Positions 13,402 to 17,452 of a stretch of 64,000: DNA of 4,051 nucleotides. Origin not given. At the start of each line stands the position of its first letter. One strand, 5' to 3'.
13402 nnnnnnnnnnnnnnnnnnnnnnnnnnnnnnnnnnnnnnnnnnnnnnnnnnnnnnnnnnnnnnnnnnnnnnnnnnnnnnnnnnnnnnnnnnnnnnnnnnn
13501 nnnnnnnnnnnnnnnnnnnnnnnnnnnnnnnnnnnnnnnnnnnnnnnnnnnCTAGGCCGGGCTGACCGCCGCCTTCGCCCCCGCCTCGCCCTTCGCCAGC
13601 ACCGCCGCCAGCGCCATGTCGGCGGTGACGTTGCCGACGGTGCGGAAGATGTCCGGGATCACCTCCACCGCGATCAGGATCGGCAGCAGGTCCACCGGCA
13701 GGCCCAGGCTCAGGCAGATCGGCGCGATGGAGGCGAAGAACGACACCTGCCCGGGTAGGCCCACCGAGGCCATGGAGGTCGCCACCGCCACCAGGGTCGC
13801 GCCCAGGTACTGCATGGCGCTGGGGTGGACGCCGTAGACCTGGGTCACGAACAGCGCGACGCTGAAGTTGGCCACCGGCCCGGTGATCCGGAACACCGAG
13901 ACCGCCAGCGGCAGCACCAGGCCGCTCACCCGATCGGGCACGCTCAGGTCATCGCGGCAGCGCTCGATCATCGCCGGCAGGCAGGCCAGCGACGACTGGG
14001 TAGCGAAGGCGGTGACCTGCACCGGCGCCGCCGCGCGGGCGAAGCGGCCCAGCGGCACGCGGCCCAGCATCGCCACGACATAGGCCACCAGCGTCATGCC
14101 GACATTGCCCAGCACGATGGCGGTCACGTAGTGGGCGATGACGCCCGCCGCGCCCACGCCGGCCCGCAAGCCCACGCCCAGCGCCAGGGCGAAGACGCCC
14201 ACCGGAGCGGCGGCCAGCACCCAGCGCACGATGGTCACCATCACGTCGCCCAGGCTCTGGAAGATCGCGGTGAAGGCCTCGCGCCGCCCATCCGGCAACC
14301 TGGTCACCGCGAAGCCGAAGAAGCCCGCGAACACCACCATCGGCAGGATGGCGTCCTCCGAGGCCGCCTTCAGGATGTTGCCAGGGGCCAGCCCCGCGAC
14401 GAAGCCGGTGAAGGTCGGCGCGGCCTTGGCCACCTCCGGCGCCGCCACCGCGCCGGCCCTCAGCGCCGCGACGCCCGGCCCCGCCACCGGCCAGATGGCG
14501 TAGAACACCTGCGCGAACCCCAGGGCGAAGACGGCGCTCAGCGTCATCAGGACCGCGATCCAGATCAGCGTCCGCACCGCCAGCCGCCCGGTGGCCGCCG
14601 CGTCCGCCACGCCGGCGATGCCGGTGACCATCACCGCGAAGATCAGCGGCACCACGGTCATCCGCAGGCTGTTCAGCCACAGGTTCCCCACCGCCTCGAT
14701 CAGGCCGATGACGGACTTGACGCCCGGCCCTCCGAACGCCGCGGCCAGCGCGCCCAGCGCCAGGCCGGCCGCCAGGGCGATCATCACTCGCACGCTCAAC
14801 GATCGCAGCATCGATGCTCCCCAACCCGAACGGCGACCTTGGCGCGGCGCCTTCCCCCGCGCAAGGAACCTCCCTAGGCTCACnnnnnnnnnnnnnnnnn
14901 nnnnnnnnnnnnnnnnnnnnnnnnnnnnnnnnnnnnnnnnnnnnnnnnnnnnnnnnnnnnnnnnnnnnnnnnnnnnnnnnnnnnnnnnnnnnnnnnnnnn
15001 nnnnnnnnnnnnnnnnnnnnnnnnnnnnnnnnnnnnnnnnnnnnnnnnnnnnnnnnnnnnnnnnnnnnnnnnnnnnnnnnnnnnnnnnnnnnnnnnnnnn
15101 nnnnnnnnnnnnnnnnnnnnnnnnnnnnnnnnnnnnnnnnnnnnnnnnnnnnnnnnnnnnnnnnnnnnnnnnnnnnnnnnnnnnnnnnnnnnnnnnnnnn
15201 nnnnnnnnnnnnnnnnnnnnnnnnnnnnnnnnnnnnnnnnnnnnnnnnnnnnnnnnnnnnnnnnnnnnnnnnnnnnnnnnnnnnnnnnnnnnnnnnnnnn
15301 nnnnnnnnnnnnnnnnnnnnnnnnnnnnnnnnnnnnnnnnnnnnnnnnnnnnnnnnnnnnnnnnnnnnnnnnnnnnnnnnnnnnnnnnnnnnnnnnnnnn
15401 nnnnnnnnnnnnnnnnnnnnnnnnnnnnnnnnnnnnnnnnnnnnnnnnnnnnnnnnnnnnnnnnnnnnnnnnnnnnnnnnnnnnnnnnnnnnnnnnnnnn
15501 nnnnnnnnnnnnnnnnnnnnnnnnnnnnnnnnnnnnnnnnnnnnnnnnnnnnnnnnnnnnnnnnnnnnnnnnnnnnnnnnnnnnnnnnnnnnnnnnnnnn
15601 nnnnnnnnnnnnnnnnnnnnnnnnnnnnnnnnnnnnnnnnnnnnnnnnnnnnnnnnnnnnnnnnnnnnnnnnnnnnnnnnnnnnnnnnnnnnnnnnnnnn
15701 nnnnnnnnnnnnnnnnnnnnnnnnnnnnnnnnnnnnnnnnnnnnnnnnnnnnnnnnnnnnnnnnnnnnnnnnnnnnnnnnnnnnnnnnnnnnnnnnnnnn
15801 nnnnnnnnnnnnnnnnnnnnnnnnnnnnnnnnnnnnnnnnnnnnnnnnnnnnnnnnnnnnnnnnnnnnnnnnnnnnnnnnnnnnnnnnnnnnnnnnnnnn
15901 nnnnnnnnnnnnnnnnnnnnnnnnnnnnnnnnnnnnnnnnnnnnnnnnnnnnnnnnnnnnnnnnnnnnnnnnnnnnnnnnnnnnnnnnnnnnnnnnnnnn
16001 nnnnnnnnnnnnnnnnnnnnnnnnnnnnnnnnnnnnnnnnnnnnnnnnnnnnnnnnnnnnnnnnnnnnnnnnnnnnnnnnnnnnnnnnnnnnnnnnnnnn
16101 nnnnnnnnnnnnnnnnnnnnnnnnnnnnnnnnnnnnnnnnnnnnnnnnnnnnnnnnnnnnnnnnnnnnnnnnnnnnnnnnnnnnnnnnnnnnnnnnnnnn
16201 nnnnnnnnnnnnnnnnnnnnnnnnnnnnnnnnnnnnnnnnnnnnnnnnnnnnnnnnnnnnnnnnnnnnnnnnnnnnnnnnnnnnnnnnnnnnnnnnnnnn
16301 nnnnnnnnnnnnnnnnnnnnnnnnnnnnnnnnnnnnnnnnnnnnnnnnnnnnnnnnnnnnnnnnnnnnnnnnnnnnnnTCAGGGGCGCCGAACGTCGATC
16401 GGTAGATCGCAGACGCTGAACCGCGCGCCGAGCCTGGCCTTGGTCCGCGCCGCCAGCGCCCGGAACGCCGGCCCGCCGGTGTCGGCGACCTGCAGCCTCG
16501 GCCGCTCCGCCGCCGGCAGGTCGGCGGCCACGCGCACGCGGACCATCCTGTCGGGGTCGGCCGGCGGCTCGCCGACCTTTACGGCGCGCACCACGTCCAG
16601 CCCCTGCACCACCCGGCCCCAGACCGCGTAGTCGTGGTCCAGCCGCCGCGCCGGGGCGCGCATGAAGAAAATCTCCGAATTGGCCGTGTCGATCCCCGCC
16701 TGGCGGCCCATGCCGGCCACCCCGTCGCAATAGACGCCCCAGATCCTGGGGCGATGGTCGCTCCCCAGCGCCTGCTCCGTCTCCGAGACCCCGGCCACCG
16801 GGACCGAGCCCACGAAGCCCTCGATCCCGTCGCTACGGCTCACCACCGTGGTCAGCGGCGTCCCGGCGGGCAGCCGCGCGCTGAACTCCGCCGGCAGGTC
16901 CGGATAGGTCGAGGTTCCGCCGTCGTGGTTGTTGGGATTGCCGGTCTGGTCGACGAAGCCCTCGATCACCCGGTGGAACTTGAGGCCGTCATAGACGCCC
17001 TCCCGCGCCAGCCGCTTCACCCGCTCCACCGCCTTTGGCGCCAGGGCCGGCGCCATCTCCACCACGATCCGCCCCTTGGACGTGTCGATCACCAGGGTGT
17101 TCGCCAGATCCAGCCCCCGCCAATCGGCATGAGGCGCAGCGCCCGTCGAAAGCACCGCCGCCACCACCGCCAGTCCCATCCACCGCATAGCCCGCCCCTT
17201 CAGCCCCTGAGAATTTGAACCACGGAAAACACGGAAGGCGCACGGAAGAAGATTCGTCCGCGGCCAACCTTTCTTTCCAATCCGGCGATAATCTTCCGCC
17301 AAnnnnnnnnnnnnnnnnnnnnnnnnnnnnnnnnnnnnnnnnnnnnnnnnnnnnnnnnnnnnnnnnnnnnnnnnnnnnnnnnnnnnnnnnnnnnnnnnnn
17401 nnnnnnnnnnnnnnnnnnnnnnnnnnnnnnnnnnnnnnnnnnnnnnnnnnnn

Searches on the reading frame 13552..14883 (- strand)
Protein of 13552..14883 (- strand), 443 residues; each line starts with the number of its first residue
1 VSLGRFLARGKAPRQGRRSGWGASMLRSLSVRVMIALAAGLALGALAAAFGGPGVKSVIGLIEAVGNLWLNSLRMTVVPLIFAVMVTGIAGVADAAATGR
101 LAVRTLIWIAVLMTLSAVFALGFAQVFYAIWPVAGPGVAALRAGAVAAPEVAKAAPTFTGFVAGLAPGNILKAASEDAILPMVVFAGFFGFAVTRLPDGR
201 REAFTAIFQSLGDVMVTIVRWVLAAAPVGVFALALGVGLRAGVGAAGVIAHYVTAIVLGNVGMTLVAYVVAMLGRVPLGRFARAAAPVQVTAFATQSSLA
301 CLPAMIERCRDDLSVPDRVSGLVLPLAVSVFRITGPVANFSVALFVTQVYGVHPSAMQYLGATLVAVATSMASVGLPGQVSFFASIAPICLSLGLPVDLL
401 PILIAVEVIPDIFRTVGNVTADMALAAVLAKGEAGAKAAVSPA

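Call 65: search_protein_families(library=pfam, proteins=[window:13552-14883:-], max_evalue=0.00001)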
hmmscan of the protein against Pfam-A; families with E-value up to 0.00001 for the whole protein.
window:13552-14883:- (443 aa): 1 family
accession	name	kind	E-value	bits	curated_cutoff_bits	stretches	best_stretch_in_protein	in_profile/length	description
PF00375.23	SDF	-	9.4e-74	249.2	27.9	1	29-431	1-386/387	Sodium:dicarboxylate symporter family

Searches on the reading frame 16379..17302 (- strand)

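Call 66: search_protein_families(library=pfam, proteins=[window:16379-17302:-], max_evalue=0.00001)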
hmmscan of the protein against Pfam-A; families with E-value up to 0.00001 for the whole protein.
window:16379-17302:- (307 aa): 1 family
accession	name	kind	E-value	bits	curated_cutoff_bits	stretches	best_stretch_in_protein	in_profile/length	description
PF00160.26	Pro_isomerase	-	3.8e-26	92.6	21.7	1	70-257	2-158/159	Cyclophilin type peptidyl-prolyl cis-trans isomerase/CLD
